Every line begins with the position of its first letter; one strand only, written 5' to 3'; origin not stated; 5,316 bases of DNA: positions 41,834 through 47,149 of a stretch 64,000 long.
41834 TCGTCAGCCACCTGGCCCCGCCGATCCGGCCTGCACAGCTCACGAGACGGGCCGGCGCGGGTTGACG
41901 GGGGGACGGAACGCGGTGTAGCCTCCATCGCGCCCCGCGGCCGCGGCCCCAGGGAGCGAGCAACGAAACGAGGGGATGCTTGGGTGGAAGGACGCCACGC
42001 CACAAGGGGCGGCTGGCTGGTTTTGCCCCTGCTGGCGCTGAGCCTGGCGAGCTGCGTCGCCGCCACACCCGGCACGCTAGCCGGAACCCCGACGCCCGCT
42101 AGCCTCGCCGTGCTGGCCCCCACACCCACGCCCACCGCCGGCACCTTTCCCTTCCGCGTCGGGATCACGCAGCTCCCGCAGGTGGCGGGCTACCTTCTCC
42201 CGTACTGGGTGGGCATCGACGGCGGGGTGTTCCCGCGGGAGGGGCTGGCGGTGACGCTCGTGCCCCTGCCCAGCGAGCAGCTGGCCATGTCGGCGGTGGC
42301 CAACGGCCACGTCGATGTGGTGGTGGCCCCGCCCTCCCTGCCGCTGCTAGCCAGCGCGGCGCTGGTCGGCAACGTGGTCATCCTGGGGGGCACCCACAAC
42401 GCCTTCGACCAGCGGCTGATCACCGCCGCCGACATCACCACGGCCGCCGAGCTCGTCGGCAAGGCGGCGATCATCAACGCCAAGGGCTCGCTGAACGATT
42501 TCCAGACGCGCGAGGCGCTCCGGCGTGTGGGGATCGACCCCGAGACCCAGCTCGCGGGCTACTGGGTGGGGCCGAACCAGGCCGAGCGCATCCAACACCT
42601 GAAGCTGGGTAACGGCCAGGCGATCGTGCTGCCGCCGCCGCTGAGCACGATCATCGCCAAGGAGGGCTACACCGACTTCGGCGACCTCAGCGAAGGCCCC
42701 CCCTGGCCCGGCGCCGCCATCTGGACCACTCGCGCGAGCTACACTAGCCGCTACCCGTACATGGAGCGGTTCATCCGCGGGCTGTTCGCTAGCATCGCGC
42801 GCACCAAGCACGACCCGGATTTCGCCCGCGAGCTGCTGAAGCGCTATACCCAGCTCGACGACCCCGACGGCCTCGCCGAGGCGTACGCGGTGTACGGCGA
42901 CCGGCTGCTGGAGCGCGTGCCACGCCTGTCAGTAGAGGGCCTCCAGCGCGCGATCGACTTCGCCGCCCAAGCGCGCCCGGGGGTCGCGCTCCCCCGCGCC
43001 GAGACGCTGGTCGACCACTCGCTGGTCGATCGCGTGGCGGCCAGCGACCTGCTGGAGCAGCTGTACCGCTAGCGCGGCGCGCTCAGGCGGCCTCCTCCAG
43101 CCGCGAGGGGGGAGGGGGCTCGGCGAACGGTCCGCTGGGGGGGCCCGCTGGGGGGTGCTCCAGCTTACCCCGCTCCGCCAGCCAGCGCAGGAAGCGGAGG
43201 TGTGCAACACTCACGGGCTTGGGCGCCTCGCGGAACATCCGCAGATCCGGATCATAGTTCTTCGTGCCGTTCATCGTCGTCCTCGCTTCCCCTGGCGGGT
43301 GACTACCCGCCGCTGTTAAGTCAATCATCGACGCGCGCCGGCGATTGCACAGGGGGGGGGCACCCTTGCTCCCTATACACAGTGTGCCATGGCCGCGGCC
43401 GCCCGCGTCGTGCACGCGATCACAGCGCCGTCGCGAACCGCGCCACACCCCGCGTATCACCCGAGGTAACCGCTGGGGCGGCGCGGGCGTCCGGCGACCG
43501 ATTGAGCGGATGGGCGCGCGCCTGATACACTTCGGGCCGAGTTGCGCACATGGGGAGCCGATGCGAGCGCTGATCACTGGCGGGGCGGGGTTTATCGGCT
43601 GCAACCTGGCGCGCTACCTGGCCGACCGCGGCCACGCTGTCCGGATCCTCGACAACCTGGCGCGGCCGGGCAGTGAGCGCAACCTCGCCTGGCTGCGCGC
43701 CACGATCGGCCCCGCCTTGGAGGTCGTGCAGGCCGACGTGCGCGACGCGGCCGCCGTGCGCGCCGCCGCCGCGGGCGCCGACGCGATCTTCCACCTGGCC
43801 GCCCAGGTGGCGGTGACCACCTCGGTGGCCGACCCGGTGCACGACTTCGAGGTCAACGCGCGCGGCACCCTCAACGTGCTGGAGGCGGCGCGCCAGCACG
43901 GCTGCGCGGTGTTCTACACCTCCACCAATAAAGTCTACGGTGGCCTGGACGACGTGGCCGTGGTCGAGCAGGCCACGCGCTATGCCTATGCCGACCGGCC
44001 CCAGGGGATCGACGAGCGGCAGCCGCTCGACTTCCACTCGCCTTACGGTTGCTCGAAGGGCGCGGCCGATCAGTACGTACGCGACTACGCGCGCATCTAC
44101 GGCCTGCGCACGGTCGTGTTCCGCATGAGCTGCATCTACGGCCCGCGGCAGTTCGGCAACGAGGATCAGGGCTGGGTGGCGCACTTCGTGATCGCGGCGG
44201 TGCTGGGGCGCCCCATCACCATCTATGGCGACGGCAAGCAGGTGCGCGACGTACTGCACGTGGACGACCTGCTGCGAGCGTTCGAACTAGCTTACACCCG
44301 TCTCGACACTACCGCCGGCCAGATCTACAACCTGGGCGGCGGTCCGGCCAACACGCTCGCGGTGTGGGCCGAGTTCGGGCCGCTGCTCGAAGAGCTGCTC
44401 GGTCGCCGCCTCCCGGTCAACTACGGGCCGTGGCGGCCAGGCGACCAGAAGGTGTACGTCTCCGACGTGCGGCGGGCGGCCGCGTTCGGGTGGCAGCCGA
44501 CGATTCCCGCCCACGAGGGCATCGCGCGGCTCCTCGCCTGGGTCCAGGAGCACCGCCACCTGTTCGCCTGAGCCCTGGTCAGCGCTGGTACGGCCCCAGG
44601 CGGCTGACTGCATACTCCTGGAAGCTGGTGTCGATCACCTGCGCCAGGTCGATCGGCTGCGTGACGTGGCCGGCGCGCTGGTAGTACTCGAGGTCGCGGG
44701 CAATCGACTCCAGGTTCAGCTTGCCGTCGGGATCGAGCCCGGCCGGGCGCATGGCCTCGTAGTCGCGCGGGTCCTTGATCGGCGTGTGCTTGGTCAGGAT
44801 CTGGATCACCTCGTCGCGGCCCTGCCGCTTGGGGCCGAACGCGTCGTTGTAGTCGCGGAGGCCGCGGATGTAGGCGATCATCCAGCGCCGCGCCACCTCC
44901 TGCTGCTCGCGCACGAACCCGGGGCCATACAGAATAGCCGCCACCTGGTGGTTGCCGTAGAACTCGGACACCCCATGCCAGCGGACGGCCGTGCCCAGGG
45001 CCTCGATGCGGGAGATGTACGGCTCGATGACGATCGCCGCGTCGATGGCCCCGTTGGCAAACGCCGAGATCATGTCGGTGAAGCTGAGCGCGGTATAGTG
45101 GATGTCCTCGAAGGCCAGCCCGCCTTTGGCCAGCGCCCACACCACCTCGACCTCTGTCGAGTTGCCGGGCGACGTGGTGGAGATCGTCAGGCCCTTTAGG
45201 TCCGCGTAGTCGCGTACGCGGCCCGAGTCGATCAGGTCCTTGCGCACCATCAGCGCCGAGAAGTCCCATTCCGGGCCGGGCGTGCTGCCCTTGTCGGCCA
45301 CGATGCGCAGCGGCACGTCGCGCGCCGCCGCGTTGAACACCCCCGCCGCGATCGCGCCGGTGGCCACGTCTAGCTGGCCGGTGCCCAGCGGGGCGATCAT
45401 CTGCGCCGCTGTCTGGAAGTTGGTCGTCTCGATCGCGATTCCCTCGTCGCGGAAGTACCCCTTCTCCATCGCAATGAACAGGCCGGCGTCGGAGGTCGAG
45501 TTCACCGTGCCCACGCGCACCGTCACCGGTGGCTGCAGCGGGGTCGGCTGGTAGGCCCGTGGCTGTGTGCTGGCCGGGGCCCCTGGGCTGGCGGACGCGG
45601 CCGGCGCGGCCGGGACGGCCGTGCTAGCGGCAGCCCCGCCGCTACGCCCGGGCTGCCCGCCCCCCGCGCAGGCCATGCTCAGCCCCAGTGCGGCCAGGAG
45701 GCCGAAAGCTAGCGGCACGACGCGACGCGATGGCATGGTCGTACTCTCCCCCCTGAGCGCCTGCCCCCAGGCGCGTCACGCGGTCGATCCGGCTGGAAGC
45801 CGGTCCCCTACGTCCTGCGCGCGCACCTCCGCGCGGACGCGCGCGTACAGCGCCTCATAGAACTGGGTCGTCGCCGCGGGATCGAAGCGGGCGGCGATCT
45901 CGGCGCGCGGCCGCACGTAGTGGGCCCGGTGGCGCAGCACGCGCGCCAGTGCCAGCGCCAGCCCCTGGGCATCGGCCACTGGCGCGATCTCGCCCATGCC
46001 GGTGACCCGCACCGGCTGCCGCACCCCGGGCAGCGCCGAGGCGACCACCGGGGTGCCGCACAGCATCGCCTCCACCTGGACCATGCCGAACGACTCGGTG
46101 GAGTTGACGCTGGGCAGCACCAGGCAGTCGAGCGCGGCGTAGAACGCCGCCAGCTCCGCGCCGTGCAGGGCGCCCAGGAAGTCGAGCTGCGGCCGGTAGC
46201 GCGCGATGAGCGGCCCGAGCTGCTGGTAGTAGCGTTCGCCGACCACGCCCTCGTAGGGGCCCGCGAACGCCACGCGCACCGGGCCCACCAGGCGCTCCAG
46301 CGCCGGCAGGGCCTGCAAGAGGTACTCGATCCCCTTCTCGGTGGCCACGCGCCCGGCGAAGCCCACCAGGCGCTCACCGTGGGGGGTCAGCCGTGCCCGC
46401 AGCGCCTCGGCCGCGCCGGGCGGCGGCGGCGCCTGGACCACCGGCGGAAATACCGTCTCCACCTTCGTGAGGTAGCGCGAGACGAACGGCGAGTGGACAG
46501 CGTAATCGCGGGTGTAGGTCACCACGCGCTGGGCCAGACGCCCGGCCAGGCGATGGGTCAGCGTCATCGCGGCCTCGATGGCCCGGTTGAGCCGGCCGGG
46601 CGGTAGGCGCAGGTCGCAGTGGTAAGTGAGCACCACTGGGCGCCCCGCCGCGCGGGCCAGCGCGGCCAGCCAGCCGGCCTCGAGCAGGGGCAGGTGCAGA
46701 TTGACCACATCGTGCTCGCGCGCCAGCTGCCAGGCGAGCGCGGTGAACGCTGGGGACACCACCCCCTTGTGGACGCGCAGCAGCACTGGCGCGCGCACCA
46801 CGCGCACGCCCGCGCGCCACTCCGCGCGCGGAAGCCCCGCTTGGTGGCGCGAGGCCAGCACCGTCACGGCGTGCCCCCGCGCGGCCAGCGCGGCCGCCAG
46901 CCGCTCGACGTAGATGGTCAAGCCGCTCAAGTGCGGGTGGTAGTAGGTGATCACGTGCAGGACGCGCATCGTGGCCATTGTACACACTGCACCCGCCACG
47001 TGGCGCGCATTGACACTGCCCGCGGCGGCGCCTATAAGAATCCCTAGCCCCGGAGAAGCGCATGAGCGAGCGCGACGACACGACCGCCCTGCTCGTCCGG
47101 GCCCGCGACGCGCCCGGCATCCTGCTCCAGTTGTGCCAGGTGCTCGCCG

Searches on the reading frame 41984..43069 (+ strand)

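Call 68: search_protein_families(library=pfam, proteins=[window:41984-43069:+], max_evalue=0.00001)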
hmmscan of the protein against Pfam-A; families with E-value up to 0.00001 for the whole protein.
window:41984-43069:+ (362 aa): 1 family
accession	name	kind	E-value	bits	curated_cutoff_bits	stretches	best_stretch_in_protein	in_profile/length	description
PF13379.11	NMT1_2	-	4.5e-06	27.1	24.7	0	74-229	21-193/252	NMT1-like family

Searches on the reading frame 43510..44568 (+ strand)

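Call 68: search_protein_families(library=pfam, proteins=[window:43510-44568:+], max_evalue=0.00001)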
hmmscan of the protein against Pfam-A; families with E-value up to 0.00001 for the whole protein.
window:43510-44568:+ (353 aa): 9 families
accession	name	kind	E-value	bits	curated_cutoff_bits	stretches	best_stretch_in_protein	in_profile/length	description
PF01370.27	Epimerase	-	2.3e-55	188.1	20.9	1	20-276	1-240/240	NAD dependent epimerase/dehydratase family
PF16363.11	GDP_Man_Dehyd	-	3.7e-49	168.4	27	1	21-340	1-331/332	GDP-mannose 4,6 dehydratase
PF01073.25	3Beta_HSD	-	5.6e-21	75.2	22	1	21-267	1-234/280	3-beta hydroxysteroid dehydrogenase/isomerase family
PF07993.18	NAD_binding_4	-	2e-18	66.9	20.1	1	83-256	82-256/258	Male sterility protein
PF04321.23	RmlD_sub_bind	-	5e-16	59.1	27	1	18-212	1-154/287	RmlD substrate binding domain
PF02719.21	Polysacc_synt_2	-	6.9e-09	35.7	20.2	1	21-141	2-130/293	Polysaccharide biosynthesis protein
PF13460.12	NAD_binding_10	-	3.8e-08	33.8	27.2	1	24-137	1-95/184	NAD(P)H-binding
PF00106.31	adh_short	-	2.5e-07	30.8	26.6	0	20-93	3-74/195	short chain dehydrogenase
PF08659.16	KR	-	2.7e-06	27.9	22.6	1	21-97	4-89/180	KR domain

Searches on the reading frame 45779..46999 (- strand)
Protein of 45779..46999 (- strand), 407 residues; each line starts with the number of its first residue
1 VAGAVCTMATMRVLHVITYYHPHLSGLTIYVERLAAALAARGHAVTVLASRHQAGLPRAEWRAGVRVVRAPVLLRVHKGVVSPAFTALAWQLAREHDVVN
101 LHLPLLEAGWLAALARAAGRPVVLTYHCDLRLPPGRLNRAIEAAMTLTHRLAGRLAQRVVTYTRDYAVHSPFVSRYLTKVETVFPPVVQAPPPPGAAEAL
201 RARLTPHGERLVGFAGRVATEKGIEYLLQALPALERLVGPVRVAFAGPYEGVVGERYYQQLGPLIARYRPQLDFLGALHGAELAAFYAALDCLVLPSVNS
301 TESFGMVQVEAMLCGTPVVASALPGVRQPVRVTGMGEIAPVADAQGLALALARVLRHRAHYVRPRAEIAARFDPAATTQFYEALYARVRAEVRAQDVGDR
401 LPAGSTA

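Call 68: search_protein_families(library=pfam, proteins=[window:45779-46999:-], max_evalue=0.00001)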
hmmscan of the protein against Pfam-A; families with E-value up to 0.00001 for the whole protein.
window:45779-46999:- (407 aa): 5 families
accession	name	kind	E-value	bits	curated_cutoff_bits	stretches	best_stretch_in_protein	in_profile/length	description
PF00534.26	Glycos_transf_1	-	1.2e-24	87.2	26.4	1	204-363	10-164/172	Glycosyl transferases group 1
PF13692.12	Glyco_trans_1_4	-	6.2e-24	85.3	27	1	210-356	2-141/142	Glycosyl transferases group 1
PF13579.12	Glyco_trans_4_4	-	3.5e-18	66.9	29.7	1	26-167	2-139/158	Glycosyl transferase 4-like domain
PF13439.12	Glyco_transf_4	-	1.8e-16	61.1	28.5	1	25-168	2-139/170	Glycosyltransferase Family 4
PF20706.3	GT4-conflict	-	4.6e-07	29.6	26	0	213-333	201-323/385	Family 4 Glycosyltransferase in conflict systems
